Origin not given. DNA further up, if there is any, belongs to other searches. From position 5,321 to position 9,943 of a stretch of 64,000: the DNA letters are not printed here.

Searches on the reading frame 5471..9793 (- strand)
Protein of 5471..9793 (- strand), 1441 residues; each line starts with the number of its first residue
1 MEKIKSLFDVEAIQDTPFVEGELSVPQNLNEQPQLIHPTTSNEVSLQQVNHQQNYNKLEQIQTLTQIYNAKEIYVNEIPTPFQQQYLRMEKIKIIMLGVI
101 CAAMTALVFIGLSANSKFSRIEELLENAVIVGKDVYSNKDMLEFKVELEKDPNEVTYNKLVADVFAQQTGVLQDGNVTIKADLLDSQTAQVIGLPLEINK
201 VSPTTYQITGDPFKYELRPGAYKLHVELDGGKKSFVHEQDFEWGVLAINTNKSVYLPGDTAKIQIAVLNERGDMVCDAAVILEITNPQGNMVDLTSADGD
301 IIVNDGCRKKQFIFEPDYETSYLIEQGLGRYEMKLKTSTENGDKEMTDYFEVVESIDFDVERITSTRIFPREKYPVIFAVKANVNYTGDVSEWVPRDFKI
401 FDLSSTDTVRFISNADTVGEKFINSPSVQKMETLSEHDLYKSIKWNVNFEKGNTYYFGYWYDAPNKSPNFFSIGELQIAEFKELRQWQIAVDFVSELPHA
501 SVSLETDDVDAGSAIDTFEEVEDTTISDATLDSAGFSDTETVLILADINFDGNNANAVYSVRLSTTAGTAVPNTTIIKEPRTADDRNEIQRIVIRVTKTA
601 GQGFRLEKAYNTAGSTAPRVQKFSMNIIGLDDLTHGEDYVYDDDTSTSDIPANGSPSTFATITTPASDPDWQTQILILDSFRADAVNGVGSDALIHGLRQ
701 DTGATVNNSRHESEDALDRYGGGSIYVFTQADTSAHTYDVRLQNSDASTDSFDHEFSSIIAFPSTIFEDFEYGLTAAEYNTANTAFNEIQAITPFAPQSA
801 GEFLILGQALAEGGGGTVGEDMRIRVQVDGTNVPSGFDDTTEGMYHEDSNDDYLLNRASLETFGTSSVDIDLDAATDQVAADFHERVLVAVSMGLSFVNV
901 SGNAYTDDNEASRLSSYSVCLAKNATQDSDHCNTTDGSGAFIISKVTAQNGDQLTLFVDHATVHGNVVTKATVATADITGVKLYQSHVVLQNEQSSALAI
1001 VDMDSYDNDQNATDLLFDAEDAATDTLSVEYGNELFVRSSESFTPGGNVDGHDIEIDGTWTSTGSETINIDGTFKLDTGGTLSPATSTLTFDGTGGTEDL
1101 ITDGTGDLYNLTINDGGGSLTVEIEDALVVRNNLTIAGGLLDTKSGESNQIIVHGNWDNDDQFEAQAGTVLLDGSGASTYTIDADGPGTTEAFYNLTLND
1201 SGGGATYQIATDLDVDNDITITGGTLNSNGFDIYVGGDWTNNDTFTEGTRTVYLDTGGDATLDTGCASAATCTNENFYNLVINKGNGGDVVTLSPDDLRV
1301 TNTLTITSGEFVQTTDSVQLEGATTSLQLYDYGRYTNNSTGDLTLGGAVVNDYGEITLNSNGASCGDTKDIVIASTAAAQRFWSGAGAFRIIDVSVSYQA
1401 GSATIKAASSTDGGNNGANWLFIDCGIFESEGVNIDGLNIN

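Call 7: search_protein_families(library=pfam, proteins=[window:5471-9793:-], max_evalue=0.01)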
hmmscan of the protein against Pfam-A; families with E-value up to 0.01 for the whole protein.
window:5471-9793:- (1441 aa): 2 families
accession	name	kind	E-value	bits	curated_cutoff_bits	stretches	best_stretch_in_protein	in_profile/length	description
PF03100.22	CcmE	-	0.00013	22.6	24.6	0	137-179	37-79/99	CcmE domain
PF01835.25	MG2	-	0.00025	21.8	32.8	1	249-298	5-54/96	MG2 domain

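Call 10: search_protein_families(library=ncbifam, proteins=[window:5471-9793:-], max_evalue=0.01)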
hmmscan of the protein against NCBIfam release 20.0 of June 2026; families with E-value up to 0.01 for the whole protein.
window:5471-9793:- (1441 aa): 0 families

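Call 12: find_homologous_proteins(query=window:5471-9793:-, max_evalue=0.00001)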
Query window:5471-9793:- (1441 aa): 139 proteins with E <= 0.00001 among 6924 candidates; the best 120 are listed.
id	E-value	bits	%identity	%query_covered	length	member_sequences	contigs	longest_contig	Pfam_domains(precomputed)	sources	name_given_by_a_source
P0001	0.0e+0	3218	100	100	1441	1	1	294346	-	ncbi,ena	-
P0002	0.0e+0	1602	49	70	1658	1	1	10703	-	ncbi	-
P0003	0.0e+0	1527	51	74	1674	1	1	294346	-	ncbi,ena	-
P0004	8.4e-264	897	61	38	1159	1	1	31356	PF11797.15,PF01835.26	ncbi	-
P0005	8.5e-243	827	54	38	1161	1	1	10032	PF01835.26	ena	-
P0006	4.2e-121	424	39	47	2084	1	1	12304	-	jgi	-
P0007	2.0e-89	319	40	21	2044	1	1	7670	PF13385.14,PF10102.15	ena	-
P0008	2.7e-87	312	36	27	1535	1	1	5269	-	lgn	-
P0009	2.8e-84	302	39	24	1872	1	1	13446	-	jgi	-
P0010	1.8e-74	269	32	31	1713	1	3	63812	-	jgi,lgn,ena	jgi:hypothetical protein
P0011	3.6e-73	265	33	28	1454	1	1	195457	PF01835.26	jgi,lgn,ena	-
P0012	1.1e-66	244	32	29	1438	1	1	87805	-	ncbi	-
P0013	6.7e-65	238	31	29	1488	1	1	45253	-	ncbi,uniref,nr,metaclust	ncbi:MAG: hypothetical protein A2V69_00625 [Candidatus Portnoybacteria bacterium RBG_13_40_8]|uniref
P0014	2.2e-62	229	49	14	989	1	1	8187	PF01551.30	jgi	-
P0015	7.7e-60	221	51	13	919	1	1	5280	PF01551.30,PF01835.26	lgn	-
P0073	8.1e-45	171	47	13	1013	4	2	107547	PF01551.30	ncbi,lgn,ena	-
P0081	1.7e-43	167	46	14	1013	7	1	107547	PF01551.30,PF13385.14,PF10102.15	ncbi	-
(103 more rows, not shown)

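Call 17: find_encoding_contigs(protein=P0001, flank=10000, max_places=3)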
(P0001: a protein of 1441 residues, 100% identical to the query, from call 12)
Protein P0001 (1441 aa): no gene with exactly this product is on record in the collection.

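Call 18: find_encoding_contigs(protein=P0002, flank=10000, max_places=3)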
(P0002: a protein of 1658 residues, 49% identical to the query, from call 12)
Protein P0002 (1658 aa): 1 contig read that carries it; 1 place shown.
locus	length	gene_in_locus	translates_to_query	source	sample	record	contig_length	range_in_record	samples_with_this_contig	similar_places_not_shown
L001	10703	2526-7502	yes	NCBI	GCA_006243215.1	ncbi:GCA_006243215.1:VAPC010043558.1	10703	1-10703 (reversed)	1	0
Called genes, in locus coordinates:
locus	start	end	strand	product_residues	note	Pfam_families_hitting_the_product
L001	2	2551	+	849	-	?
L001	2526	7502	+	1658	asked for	-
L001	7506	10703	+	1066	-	?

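Call 43: find_related_loci(query=window:5471-9793:-, collection=genome_contigs, flank=10000)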
Query window:5471-9793:- (1441 aa) in genome_contigs; peptide patterns used: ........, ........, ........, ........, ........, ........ (x = any residue, [..] = any of these).
80 stretches matched a pattern; 10 encode a relative of the query (tblastn E <= 1e-3); 9 distinct loci.
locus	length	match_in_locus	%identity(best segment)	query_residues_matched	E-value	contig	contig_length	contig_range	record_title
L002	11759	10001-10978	39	1010-1338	1e-41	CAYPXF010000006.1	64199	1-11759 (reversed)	MAG TPA_asm: uncultured Gammaproteobacteria bacterium isolate binchicken_co17_235 genome assembly, contig: NODE_1419_len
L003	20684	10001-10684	36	1050-1286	4e-23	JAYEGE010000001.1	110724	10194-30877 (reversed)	MAG: Patescibacteria group bacterium isolate MAG254 MAG254_1, whole genome shotgun sequence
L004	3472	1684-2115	44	1053-1196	1e-22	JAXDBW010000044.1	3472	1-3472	MAG: Patescibacteria group bacterium isolate POMEDNA-B28 Raw2_k127_908737, whole genome shotgun sequence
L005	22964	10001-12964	35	1052-1324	2e-21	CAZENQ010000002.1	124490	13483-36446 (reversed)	MAG TPA_asm: uncultured Pirellulales bacterium isolate SRP068000_co1_348 genome assembly, contig: NODE_66_length_124490_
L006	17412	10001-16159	31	1048-1424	4e-16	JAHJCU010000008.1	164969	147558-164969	MAG: Candidatus Omnitrophota bacterium isolate Modern_marine.mb.319 Modern_marine.mb.319_k141_1193875, whole genome shot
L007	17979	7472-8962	26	898-1311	9e-12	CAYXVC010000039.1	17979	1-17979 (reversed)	MAG TPA_asm: uncultured Gammaproteobacteria bacterium isolate SRP128015_co1_78 genome assembly, contig: NODE_4359_length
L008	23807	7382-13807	33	932-1363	1e-16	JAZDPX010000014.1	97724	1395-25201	MAG: Candidatus Omnitrophota bacterium isolate MEGAHIT-group-0.9 k141_14084521, whole genome shotgun sequence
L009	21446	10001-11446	26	929-1365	3e-8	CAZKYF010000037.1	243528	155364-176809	MAG TPA_asm: uncultured Chromatiales bacterium isolate binchicken_co219_239 genome assembly, contig: k141_1090686, whole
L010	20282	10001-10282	44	1210-1309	3e-5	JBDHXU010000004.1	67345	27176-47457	MAG: Cyclobacteriaceae bacterium isolate AS-MESO-3CA.165 NODE_1614_length_67345_cov_8.661696, whole genome shotgun seque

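Call 44: list_cluster_members(proteins=[P0001, P0003, P0002, P0004, P0005])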
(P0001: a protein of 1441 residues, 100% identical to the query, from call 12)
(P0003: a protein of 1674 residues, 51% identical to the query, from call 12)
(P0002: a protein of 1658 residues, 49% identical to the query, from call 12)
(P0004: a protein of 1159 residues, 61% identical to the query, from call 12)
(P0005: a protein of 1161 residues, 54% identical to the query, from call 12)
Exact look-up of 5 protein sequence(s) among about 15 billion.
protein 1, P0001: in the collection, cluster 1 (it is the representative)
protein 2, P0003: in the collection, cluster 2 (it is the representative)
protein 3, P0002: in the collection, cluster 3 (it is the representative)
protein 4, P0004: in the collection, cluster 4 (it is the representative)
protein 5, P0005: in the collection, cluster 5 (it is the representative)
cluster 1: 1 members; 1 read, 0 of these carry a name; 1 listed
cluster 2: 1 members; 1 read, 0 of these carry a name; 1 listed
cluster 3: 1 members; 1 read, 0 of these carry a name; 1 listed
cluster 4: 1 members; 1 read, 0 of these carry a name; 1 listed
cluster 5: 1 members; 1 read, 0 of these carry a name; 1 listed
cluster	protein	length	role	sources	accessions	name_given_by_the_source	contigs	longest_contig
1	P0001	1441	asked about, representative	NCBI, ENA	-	-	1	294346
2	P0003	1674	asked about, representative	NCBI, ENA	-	-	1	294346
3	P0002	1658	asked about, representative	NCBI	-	-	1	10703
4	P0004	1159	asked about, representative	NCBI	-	-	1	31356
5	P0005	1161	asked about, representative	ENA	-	-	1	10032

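Call 46: find_encoding_contigs(protein=P0003, flank=2000, max_places=2)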
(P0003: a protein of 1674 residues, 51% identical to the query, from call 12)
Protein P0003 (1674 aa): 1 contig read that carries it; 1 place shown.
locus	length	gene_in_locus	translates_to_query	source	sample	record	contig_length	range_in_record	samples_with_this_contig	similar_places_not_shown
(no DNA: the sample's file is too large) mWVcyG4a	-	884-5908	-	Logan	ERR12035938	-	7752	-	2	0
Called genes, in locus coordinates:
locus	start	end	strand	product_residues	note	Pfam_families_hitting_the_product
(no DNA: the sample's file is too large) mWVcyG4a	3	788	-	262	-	?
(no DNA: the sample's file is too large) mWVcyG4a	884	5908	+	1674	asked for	-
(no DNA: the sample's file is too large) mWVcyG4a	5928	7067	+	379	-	PF09594:GT87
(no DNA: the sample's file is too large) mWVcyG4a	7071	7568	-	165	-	-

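Call 47: find_encoding_contigs(protein=P0004, flank=10000, max_places=2)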
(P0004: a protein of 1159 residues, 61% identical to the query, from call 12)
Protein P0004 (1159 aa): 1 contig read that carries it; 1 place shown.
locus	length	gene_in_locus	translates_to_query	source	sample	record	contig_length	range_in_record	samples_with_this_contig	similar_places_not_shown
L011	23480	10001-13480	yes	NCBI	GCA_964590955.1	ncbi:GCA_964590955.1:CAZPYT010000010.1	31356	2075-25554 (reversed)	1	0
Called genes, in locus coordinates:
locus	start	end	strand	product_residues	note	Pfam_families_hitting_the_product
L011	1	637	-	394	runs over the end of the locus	PF05977:MFS_3 (faint), PF07690:MFS_1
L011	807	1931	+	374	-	PF00989:PAS, PF08448:PAS_4, PF13188:PAS_8 (faint), PF13426:PAS_9, PF08447:PAS_3, PF00512:HisKA, PF02518:HATPase_c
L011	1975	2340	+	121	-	PF00072:Response_reg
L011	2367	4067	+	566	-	PF02730:AFOR_N, PF01314:AFOR_C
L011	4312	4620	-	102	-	-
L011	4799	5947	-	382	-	PF01757:Acyl_transf_3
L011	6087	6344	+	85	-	PF02583:Trns_repr_metal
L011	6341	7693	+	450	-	PF00403:HMA, PF13386:DsbD_2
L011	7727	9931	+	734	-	PF00403:HMA, PF00122:E1-E2_ATPase, PF00702:Hydrolase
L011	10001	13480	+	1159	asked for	PF01835:MG2 (faint), PF11797:WxLIP_HBD (faint)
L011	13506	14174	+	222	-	-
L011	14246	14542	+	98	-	-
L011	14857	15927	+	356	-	-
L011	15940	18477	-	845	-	-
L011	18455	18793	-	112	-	-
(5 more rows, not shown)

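Call 70: find_encoding_contigs(protein=window:5471-9529:-, flank=10000, max_places=4)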
Protein window:5471-9529:- (1353 aa): no gene with exactly this product is on record in the collection.
